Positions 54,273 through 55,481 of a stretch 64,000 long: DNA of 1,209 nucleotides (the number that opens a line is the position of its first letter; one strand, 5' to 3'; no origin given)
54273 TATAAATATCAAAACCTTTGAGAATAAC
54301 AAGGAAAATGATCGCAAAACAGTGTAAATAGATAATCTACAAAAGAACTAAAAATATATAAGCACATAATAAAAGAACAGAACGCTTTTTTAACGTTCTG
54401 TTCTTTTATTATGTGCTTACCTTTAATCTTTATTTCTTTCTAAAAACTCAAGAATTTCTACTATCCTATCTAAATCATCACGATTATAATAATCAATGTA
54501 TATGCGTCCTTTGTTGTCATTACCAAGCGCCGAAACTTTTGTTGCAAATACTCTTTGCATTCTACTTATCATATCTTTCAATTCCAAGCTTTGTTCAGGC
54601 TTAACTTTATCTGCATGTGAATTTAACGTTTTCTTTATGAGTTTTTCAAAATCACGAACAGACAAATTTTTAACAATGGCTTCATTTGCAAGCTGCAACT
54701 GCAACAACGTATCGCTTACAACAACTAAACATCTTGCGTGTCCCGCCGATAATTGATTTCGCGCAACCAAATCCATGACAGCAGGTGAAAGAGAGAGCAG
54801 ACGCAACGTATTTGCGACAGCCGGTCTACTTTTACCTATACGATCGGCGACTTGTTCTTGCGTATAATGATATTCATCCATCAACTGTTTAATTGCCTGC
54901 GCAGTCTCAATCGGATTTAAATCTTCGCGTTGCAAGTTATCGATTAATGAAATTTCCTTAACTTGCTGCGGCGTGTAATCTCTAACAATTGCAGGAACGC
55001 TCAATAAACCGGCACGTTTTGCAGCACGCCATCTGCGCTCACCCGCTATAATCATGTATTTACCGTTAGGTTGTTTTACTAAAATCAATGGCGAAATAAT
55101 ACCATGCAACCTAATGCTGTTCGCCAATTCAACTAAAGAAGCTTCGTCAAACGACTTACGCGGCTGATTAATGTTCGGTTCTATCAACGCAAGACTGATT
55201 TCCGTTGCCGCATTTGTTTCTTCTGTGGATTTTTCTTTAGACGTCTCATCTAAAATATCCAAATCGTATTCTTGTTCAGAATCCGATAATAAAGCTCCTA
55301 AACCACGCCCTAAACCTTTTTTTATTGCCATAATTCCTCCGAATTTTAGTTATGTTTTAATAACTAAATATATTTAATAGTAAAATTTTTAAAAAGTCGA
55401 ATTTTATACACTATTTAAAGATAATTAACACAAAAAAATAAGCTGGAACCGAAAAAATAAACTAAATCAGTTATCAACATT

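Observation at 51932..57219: About 13 copies of a 17-bp palindrome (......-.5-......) in two arrays flanking oriC, parB and a small HTH gene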

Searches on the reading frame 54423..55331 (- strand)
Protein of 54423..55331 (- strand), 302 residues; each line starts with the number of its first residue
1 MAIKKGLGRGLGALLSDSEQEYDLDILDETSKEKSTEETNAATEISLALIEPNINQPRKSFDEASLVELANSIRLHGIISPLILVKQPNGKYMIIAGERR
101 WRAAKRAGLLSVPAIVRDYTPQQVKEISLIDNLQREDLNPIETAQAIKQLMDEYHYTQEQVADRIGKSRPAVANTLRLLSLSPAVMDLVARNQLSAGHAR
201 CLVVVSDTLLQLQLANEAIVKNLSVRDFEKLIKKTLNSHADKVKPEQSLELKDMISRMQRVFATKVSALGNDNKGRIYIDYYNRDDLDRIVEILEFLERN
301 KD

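Call 8: search_protein_families(library=pfam, proteins=[window:54423-55331:-])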
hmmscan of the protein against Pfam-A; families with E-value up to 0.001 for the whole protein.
window:54423-55331:- (302 aa): 3 families
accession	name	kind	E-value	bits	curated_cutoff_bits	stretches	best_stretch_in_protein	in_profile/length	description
PF17762.8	HTH_ParB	-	1.1e-36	125.5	22.6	1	136-235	1-100/102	ParB HTH domain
PF02195.25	ParB_N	-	1.8e-30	105.3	26.3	1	43-134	4-95/95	ParB N-terminal domain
PF01381.28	HTH_3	-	0.00015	22.2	23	1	147-173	1-27/55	Helix-turn-helix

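Call 34: search_protein_families(library=ncbifam, max_evalue=0.01, proteins=[window:54423-55331:-])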
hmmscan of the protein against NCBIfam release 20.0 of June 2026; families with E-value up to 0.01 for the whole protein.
window:54423-55331:- (302 aa): 7 families
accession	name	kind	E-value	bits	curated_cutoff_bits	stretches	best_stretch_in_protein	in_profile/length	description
TIGR04285.1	nucleoid_noc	exception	1.7e-64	217.7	315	1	43-264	3-221/255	nucleoid occlusion protein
TIGR00180.1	parB_part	domain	1.1e-53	181.8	58.45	1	42-217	5-184/186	ParB/RepB/Spo0J family partition protein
TIGR03734.1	PRTRC_parB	hypoth_equivalog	1.5e-30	106.3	278.6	1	55-238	6-192/555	PRTRC system ParB family protein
NF010406.0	PRK13832.1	subfamily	4.2e-15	55.3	640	1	52-194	14-158/578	plasmid partitioning protein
TIGR03454.1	partition_RepB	equivalog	3e-14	53.2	201.5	1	33-179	55-201/325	plasmid partitioning protein RepB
NF053625.1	SerKinSerKArch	equivalog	7.2e-09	35.2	380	1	47-133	16-104/244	ADP-dependent L-serine kinase SerK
NF010440.0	PRK13866.1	equivalog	3.1e-07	29.9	522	1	68-153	92-178/336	plasmid partitioning protein RepB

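Call 67: list_cluster_members(proteins=[window:54423-55331:-, window:58239-59342:+, window:60036-61577:+])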
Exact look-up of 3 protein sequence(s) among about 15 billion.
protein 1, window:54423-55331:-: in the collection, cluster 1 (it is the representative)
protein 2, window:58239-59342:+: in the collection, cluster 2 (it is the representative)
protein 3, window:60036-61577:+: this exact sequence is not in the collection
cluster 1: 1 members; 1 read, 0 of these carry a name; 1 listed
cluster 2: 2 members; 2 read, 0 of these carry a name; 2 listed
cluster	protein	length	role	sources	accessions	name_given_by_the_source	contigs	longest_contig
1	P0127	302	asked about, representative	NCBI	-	-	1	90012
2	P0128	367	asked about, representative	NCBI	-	-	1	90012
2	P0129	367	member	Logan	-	-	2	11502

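Call 73: find_homologous_proteins(query=window:54423-55331:-, max_evalue=1e-40)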
Query window:54423-55331:- (302 aa): 7998 proteins with E <= 1e-40 among 8000 candidates; the best 120 are listed.
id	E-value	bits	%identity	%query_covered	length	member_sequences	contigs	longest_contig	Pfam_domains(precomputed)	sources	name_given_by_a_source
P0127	1.5e-187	639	100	100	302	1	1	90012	PF17762.9,PF02195.27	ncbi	-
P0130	4.6e-176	602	94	100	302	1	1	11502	PF17762.9,PF02195.27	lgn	-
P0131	1.1e-175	600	93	100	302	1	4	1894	PF17762.9,PF02195.27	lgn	-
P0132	1.2e-175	600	94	100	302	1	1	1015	PF17762.9,PF02195.27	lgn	-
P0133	2.1e-148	511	82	100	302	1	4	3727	PF17762.9,PF02195.27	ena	-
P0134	2.4e-148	511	79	99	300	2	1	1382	PF17762.9,PF02195.27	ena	-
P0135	4.1e-147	507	81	100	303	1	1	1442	PF01381.29,PF17762.9,PF02195.27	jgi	jgi:ParB family chromosome partitioning protein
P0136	3.5e-144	497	79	99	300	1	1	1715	PF17762.9,PF02195.27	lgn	-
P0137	5.4e-144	497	79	99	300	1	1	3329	PF17762.9,PF02195.27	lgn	-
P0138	1.9e-143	495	79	99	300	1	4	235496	PF17762.9,PF02195.27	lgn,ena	-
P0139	2.3e-143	495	79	99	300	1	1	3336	PF17762.9,PF02195.27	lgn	-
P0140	2.9e-143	494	79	99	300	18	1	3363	PF17762.9,PF02195.27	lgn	-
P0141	4.3e-143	494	79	99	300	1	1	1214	PF17762.9,PF02195.27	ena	-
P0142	4.9e-143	493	79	99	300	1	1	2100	PF17762.9,PF02195.27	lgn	-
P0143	6.3e-143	493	79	99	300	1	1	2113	PF17762.9,PF02195.27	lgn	-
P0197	3.2e-133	461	72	99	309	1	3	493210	PF17762.9,PF02195.27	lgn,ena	-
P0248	1.1e-128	446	70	100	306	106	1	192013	PF17762.9,PF02195.27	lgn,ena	-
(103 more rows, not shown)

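Call 74: find_encoding_contigs(protein=P0197, flank=9000, max_places=1)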
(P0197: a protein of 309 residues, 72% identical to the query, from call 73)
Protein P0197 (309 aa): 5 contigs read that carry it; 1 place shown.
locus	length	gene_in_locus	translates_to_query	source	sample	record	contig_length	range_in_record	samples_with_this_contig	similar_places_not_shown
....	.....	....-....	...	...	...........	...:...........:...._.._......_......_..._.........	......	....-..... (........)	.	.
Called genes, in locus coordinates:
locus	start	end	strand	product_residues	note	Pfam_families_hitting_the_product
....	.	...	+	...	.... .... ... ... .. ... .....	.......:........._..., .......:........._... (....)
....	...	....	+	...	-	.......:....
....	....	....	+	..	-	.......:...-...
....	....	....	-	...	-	-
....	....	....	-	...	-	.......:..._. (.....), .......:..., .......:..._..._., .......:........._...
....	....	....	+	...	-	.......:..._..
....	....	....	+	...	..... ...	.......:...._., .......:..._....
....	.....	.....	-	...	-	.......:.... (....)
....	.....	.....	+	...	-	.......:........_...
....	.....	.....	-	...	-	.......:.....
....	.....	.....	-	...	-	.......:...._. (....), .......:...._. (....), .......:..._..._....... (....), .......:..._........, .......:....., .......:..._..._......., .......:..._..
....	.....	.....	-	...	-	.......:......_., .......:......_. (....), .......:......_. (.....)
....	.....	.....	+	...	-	-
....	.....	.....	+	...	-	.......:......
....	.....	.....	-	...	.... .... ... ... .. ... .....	-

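Call 75: find_encoding_contigs(protein=P0248, flank=9000, max_places=1)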
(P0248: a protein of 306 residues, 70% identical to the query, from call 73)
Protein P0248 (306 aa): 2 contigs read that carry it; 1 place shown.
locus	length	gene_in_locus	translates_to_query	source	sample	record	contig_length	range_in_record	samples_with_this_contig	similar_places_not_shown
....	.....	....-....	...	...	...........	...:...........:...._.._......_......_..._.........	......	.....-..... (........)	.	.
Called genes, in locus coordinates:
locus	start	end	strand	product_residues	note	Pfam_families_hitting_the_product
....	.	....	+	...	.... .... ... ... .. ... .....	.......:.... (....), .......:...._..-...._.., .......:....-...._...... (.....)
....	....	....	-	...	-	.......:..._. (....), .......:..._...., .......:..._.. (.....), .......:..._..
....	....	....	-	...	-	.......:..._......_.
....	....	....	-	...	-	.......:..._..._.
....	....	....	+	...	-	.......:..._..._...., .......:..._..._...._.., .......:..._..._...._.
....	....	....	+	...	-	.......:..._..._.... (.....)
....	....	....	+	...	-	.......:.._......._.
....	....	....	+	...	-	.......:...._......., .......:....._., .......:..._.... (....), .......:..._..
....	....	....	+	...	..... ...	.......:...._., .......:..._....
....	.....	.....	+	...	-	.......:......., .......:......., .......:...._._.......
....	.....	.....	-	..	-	-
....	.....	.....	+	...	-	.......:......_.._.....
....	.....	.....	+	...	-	-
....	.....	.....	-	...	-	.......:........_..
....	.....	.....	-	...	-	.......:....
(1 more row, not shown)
